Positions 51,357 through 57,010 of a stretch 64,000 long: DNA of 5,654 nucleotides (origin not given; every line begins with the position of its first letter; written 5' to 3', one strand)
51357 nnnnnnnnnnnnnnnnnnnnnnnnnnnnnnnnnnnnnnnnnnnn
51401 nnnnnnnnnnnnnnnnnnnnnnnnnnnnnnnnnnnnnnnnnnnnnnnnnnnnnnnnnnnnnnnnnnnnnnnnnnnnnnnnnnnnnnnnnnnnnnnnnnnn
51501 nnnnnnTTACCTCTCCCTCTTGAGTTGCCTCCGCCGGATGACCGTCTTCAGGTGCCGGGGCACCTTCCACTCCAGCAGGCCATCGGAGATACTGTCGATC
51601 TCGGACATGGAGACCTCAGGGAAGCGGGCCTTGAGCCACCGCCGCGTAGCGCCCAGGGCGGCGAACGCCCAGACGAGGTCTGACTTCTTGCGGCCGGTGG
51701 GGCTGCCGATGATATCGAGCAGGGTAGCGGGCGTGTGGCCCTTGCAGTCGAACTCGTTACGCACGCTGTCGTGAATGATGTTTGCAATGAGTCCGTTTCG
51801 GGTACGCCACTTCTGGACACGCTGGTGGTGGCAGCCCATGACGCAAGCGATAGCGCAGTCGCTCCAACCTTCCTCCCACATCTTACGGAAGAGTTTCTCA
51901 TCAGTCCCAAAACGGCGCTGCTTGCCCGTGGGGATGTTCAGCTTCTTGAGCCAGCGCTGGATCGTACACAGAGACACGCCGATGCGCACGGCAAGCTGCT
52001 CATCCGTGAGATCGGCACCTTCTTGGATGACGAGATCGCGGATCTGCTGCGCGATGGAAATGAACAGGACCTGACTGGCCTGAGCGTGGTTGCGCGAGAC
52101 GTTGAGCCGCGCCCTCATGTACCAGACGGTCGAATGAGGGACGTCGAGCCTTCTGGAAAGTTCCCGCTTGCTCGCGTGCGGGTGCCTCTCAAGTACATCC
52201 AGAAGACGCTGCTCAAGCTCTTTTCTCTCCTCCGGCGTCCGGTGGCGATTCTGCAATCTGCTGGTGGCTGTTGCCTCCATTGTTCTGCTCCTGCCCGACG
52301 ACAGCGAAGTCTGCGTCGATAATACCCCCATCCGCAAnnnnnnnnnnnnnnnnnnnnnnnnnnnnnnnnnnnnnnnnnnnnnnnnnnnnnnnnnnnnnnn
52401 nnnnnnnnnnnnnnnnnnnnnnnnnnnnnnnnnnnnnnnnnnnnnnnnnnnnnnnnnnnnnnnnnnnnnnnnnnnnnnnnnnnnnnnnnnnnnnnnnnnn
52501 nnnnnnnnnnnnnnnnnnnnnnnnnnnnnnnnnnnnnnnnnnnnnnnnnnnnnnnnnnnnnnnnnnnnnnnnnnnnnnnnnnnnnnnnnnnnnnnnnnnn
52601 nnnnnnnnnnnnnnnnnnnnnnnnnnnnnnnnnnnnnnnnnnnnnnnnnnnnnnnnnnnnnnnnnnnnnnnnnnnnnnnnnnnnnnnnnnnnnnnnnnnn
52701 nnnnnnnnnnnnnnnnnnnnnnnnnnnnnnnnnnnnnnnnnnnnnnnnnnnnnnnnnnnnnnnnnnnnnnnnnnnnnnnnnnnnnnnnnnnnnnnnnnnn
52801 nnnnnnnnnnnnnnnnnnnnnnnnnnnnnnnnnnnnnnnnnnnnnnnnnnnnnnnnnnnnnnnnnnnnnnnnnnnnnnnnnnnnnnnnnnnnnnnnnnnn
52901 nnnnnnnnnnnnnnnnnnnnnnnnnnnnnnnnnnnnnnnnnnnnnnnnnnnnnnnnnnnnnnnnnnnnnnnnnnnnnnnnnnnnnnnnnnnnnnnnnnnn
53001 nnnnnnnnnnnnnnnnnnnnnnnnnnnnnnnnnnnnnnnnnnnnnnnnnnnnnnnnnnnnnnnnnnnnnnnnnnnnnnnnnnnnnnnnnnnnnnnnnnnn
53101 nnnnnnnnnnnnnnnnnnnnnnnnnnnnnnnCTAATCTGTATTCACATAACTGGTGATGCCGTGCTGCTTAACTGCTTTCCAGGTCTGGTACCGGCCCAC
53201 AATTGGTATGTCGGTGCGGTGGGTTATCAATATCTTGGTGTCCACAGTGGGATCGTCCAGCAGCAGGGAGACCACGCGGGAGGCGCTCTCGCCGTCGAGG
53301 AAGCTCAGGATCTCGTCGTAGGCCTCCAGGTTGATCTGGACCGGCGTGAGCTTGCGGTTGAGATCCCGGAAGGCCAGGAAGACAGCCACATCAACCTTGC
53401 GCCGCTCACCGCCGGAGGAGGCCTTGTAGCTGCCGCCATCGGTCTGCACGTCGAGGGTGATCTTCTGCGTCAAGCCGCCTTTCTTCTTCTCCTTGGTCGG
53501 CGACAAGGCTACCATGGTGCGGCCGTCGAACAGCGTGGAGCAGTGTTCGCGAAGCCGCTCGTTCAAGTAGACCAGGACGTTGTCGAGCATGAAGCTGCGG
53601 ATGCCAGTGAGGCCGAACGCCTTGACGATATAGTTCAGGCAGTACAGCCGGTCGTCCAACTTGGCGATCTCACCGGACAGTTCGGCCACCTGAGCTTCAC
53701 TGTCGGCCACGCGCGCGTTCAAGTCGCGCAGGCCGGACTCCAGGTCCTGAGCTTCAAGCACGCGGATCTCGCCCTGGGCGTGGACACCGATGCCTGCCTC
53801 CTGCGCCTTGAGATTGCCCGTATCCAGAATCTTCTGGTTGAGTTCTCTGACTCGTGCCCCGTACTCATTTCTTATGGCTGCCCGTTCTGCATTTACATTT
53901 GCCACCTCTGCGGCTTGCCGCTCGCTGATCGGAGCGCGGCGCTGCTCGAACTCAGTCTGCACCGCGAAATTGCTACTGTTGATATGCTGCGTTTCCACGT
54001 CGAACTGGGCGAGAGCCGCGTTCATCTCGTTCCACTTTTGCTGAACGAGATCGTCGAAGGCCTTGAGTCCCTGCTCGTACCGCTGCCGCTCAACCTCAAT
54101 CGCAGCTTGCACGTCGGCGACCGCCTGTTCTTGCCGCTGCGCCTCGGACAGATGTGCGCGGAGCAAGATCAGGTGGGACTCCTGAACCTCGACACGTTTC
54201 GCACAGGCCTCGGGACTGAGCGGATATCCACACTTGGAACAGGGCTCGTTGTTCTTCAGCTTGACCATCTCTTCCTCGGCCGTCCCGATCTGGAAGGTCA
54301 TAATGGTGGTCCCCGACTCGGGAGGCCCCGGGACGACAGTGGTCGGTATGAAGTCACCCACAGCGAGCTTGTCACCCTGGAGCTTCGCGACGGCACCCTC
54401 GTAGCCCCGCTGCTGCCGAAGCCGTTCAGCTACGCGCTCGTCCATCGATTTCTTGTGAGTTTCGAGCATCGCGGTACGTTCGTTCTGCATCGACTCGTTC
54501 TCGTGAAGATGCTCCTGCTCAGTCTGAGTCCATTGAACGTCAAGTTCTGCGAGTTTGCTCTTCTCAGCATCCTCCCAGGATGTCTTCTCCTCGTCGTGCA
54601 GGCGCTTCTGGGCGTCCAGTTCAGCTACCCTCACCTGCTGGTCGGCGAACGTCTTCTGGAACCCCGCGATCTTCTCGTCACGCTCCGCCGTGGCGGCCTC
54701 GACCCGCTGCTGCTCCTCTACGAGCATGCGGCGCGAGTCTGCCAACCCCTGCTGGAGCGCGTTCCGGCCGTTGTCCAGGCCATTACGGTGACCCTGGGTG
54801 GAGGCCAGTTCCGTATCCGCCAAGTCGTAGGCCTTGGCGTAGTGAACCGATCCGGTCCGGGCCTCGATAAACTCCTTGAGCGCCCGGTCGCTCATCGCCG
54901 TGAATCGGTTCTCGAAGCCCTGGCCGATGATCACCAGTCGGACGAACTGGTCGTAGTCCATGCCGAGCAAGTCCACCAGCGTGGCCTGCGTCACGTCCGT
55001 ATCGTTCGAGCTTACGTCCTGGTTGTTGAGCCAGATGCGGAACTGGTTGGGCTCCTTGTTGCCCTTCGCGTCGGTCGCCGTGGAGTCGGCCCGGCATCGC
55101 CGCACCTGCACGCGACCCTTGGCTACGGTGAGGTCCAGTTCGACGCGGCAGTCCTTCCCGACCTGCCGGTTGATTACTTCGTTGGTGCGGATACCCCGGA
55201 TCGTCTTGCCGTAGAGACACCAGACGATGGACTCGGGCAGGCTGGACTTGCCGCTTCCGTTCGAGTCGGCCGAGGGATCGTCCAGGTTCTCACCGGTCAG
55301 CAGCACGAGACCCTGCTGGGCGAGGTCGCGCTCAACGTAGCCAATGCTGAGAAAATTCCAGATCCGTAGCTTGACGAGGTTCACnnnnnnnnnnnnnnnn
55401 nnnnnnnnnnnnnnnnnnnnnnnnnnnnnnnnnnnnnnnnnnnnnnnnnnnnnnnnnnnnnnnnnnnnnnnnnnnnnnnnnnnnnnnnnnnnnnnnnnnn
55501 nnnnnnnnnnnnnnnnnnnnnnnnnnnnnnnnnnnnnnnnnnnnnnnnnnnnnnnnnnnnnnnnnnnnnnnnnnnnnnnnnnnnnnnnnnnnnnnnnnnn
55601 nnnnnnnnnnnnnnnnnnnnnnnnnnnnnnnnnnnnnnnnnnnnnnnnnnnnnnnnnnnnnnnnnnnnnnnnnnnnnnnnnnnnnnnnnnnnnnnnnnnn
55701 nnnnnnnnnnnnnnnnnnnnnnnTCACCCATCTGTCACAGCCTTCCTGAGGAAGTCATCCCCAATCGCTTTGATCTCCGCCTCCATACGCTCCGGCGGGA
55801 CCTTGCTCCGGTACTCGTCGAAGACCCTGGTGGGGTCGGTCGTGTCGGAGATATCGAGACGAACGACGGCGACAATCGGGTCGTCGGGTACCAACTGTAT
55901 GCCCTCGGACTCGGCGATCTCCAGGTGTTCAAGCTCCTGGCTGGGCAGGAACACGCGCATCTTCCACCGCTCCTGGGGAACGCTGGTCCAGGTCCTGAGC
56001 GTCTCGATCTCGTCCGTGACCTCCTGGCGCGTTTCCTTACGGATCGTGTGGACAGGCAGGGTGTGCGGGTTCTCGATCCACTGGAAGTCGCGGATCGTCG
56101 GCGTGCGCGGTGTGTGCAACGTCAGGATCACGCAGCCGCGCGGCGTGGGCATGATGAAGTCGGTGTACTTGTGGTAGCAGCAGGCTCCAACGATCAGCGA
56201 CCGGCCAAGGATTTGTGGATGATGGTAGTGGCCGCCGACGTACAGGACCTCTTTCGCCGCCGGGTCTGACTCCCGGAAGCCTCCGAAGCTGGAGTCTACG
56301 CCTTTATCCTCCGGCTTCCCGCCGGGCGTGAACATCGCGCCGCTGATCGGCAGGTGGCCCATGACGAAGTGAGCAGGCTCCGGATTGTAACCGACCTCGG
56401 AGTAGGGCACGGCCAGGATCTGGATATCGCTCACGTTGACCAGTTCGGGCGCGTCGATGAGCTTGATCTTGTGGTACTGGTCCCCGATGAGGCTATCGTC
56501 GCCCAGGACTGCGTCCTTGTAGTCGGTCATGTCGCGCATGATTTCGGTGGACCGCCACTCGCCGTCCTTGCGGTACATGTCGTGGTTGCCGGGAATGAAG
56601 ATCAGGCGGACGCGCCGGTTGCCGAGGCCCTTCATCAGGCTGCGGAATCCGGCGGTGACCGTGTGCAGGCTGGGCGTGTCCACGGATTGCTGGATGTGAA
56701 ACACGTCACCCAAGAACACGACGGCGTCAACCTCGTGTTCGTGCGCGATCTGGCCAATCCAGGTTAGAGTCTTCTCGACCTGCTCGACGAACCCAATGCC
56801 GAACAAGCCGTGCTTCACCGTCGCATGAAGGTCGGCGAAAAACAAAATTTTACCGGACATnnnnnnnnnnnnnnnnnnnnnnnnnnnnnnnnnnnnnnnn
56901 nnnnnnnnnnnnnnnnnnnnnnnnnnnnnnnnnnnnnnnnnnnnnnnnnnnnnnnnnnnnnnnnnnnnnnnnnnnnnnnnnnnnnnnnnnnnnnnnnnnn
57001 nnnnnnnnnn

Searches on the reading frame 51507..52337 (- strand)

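Call 36: search_protein_families(library=pfam, proteins=[window:51507-52337:-], max_evalue=0.01)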
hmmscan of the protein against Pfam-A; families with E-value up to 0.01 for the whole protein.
window:51507-52337:- (276 aa): 16 families
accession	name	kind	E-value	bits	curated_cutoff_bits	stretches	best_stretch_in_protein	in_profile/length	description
PF13384.12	HTH_23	-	5.4e-12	45.6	24.6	1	153-180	13-40/50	Homeodomain-like domain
PF13412.12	HTH_24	-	2e-08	34.1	21.9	1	40-77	3-40/48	Winged helix-turn-helix DNA-binding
PF13404.12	HTH_AsnC-type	-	1.6e-05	25.1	27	0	42-73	5-36/42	AsnC-type helix-turn-helix domain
PF08279.18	HTH_11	-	0.00012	22.3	25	0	97-134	3-40/55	HTH domain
PF13936.12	HTH_38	-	0.00026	21.1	27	0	152-172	15-35/44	Helix-turn-helix domain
PF13518.12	HTH_28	-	0.0017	18.9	25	0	113-134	16-37/52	Helix-turn-helix domain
PF12802.13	MarR_2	-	0.0022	18.5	27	0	44-71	9-37/61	MarR family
PF13551.12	HTH_29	-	0.0024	18.4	28.1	0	111-133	14-36/64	Winged helix-turn helix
PF01381.28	HTH_3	-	0.0026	18.2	23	0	109-138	9-38/55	Helix-turn-helix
PF12728.13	HTH_17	-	0.0035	18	27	0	110-143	2-38/51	Helix-turn-helix domain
PF09339.16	HTH_IclR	-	0.0038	17.4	22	0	44-71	7-35/52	IclR helix-turn-helix domain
PF04218.19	CENP-B_N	-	0.0055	16.8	21.2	0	50-71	20-39/53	CENP-B N-terminal DNA-binding domain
PF00392.27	GntR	-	0.0059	16.7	27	0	94-133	8-48/64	Bacterial regulatory proteins, gntR family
PF07022.19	Phage_CI_repr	-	0.0068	17.2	22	0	56-77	14-37/65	Bacteriophage CI repressor helix-turn-helix domain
PF01325.25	Fe_dep_repress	-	0.007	17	26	0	46-78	14-46/60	Iron dependent repressor, N-terminal DNA binding domain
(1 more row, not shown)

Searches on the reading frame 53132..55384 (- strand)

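Call 30: search_protein_families(library=phrogs, proteins=[window:53132-55384:-], max_evalue=0.001)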
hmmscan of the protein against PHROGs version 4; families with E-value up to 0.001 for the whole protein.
window:53132-55384:- (750 aa): 3 families
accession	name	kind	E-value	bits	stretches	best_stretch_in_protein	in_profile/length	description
phrog_77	-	DNA, RNA and nucleotide metabolism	4.5e-85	287.9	1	1-748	296-953/967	SbcC-like subunit of palindrome specific endonuclease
phrog_21388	-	DNA, RNA and nucleotide metabolism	2e-27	96.8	1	2-132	3-125/126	exonuclease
phrog_1499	-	unknown function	1.4e-06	28.9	1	1-320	3-290/427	-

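Call 31: search_protein_families(library=pfam, proteins=[window:53132-55384:-], max_evalue=0.001)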
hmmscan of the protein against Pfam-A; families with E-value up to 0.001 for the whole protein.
window:53132-55384:- (750 aa): 2 families
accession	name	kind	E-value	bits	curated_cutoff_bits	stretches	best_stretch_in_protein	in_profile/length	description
PF13476.12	AAA_23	-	8.7e-11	43.3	27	1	5-289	1-197/201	AAA domain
PF02463.25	SMC_N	-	5e-10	39.6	40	1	41-725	32-200/220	RecF/RecN/SMC N terminal domain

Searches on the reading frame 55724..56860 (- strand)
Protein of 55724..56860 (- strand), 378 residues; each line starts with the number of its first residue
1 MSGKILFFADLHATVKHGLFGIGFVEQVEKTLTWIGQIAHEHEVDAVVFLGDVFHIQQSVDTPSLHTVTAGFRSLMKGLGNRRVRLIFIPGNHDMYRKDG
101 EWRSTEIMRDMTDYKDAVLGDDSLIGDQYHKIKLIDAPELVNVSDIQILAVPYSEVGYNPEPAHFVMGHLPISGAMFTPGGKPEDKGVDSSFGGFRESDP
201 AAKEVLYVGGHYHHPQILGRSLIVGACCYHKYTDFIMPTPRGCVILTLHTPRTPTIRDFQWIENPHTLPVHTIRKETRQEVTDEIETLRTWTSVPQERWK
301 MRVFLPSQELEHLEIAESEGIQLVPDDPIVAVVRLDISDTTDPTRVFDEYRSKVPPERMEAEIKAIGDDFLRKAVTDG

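Call 30: search_protein_families(library=phrogs, proteins=[window:55724-56860:-], max_evalue=0.001)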
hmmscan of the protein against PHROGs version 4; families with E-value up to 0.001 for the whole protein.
window:55724-56860:- (378 aa): 2 families
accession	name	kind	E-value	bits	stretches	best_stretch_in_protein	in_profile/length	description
phrog_100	-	DNA, RNA and nucleotide metabolism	5.5e-28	98.9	1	4-374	30-375/989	SbcD-like subunit of palindrome specific endonuclease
phrog_1649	-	other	7.6e-05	22.5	1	3-103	36-113/308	metallo-phosphoesterase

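Call 31: search_protein_families(library=pfam, proteins=[window:55724-56860:-], max_evalue=0.001)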
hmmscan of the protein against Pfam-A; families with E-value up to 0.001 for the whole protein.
window:55724-56860:- (378 aa): 1 family
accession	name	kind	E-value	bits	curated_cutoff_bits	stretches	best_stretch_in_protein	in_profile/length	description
PF00149.33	Metallophos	-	6.1e-12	46.8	21.5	1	4-214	2-190/191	Calcineurin-like phosphoesterase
